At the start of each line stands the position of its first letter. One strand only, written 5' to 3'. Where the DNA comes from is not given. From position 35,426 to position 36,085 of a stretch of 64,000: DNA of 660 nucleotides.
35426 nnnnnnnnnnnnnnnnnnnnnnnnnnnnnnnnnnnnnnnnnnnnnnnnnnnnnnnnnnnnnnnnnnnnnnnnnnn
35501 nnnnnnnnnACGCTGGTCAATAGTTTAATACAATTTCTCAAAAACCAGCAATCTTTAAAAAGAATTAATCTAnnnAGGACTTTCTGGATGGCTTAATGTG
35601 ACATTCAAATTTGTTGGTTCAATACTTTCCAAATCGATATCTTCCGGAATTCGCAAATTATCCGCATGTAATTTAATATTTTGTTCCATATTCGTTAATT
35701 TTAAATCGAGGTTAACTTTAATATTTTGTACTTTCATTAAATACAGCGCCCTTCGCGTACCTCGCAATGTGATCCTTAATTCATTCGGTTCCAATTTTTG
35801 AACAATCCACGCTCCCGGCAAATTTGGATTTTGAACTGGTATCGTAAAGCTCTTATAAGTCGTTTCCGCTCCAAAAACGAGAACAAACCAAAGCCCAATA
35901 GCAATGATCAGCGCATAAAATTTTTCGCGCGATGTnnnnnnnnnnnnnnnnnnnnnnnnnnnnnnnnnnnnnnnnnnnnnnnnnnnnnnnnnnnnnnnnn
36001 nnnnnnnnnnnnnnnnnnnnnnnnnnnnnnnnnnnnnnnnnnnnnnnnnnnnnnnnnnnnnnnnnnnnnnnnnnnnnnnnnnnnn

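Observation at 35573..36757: CdaA diadenylate cyclase fused to a YbbR (CdaR-type) domain, with a variant RHR motif (RHA)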

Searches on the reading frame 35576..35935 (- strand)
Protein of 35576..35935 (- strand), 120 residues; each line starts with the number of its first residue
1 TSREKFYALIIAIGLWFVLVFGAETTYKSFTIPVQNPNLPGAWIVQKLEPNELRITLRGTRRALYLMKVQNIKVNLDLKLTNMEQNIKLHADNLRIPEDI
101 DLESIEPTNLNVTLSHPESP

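Call 26: search_solved_structures(query=A2, max_evalue=10, show_alignments=2)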
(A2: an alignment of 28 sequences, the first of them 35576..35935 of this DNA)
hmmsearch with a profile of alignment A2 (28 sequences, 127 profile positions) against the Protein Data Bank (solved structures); distinct sequences matched with E-value up to 10: 4.
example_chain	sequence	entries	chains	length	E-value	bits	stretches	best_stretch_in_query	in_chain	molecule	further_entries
5hqh_A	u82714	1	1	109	0.00069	22.6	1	32-121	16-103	Lmo2119 protein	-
2l3u_A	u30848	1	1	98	0.036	17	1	30-118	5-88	YbbR family protein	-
1qmj_A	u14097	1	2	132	0.89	12.5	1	61-110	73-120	BETA-GALACTOSIDE-BINDING LECTIN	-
6cfw_A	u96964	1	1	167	1.6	11.7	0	6-26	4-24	Monovalent cation/H+ antiporter subunit E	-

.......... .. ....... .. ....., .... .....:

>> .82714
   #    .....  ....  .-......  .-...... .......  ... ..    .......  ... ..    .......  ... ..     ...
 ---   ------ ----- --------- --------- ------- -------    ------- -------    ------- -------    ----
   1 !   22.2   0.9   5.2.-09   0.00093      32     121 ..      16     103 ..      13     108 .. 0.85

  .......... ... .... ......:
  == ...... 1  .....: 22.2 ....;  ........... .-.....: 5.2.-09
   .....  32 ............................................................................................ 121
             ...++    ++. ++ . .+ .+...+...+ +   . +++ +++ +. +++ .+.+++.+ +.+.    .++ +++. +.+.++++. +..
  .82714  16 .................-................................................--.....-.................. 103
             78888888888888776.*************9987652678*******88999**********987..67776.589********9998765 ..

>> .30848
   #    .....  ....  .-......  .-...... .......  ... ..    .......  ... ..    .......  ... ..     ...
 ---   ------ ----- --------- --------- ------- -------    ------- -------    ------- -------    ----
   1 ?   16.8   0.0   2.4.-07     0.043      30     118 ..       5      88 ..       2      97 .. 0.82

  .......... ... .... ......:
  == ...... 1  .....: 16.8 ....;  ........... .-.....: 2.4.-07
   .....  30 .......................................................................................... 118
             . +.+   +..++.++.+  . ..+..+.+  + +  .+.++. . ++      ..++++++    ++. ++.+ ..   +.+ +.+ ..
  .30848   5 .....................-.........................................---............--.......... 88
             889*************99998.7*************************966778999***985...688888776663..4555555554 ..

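Call 33: predict_structure(alignment_id=A2)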
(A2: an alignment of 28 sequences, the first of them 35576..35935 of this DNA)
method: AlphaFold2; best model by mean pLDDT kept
length: 120 residues; sequences in the alignment: 28
mean_pLDDT: 77.1   pTM: 0.57
mean pLDDT of the five models: 77.1, 73.3, 69.6, 68.8, 62.0
residues with pLDDT >= 90: 16; 70-90: 70; 50-70: 33; < 50: 1
segments of 3 or more residues with pLDDT < 50: none
pLDDT, mean of each block of 10 residues (from residue 1): 92 91 84 69 71 84 78 68 71 74 79 64
secondary structure, 60 per line:
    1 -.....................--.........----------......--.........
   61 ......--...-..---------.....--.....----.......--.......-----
elements in order: H2-22 E25-33 E44-49 E52-60 H61-66 E84-88 E100-106 E109-115

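Call 36: fold_search(model_id=the predicted structure, library=pdb)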
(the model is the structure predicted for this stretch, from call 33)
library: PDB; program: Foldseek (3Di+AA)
matches with E <= 10: 73; with E <= 0.001: 0
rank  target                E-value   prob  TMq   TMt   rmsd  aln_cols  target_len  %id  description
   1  3lyw                  2.2e-02  1.00  0.58  0.78   2.4        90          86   16  Crystal structure of YbbR family protein Dhaf_0833 from Desulfitobacterium hafniense DCB-2. Northeast Structural Genomic (released 2010-04-07)
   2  2kq1_MODEL_1_A        2.6e-02  1.00  0.56  0.56   4.0       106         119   14  Solution Structure Of Protein BH0266 From Bacillus halodurans. Northeast Structural Genomics Consortium Target (released 2009-12-22)
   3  5hqh                  3.9e-02  1.00  0.58  0.70   2.8        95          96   20  1.32 Angstrom Crystal Structure of Ybbr like Domain of lmo2119 Protein from Listeria monocytogenes. (released 2016-02-03)
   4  2kxy_MODEL_1_A        9.4e-02  0.87  0.38  0.43   4.9        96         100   16  Solution structure of SuR18C from Streptococcus thermophilus. Northeast Structural Genomics Consortium Target  (released 2010-07-14)
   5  4qdy                  1.3e-01  1.00  0.56  0.36   3.3        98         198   18  Crystal structure of a YbbR-like protein (SP_1560) from Streptococcus pneumoniae TIGR4 at 2.74 A resolution (released 2014-07-30)
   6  5zeb_W                4.0e-01  0.80  0.44  0.31   4.7       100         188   19  M. Smegmatis P/P state 70S ribosome structure (released 2018-09-26)
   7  5o60_W                4.0e-01  0.63  0.39  0.28   4.8        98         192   17  Structure of the 50S large ribosomal subunit from Mycobacterium smegmatis (released 2017-07-12)
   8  6xrf_H                9.8e-01  0.04  0.16  0.14  15.3       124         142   12  EagT6 Tse6 NT complex (released 2020-12-30)
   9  3mjk_Y                2.2e+00  0.04  0.22  0.21  19.5       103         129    7  Structure of a growth factor precursor (released 2010-06-16)
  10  7xl3_A                2.4e+00  0.04  0.22  0.14  14.2       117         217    5  Cryo-EM structure of Pseudomonas aeruginosa RNAP sigmaS holoenzyme complexes with transcription factor SutA (open lobe (released 2022-07-27)
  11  6xrf_G                2.5e+00  0.02  0.18  0.16  16.5       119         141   12  EagT6 Tse6 NT complex (released 2020-12-30)
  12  8a22_At               2.7e+00  0.18  0.38  0.21   4.9        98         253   14  Structure of the mitochondrial ribosome from Polytomella magna (released 2022-11-16)
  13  3mjk_F                2.8e+00  0.05  0.23  0.22  18.1       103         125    6  Structure of a growth factor precursor (released 2010-06-16)
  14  3mjk_B                3.0e+00  0.05  0.23  0.23  18.6       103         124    6  Structure of a growth factor precursor (released 2010-06-16)
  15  4je3_A                3.0e+00  0.01  0.11  0.10  18.3       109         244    9  An Iml3-Chl4 heterodimer links the core centromere to factors required for accurate chromosome segregation (released 2013-10-16)
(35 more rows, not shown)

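Call 86: search_protein_representatives(alignment_id=A2)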
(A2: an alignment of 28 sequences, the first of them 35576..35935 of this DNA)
Query: 28 sequences, 127 profile positions. Proteins with E-value up to 0.001 (for the whole library): 4406; up to 1e-10: 734; up to 1e-30: 18. The best 150 are listed.
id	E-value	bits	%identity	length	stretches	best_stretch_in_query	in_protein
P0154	3.8e-41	156.0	-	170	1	1-125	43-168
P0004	8.5e-40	151.6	-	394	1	2-118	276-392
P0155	2.2e-39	150.3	-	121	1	9-121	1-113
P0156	2.3e-39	150.3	-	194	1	1-117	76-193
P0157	1.5e-38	147.6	-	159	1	1-122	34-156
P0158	5.0e-38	145.9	-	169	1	1-120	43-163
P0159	7.2e-38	145.4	-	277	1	1-124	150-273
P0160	9.6e-38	145.0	-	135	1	1-122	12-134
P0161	4.0e-36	139.8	-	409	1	1-123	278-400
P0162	4.5e-35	136.4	-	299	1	1-120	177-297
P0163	3.9e-34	133.3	-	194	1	1-123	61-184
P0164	6.8e-34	132.5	-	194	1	1-121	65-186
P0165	2.0e-33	131.0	-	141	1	11-120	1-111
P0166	3.9e-33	130.1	-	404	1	1-122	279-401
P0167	6.5e-33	129.4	-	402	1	1-117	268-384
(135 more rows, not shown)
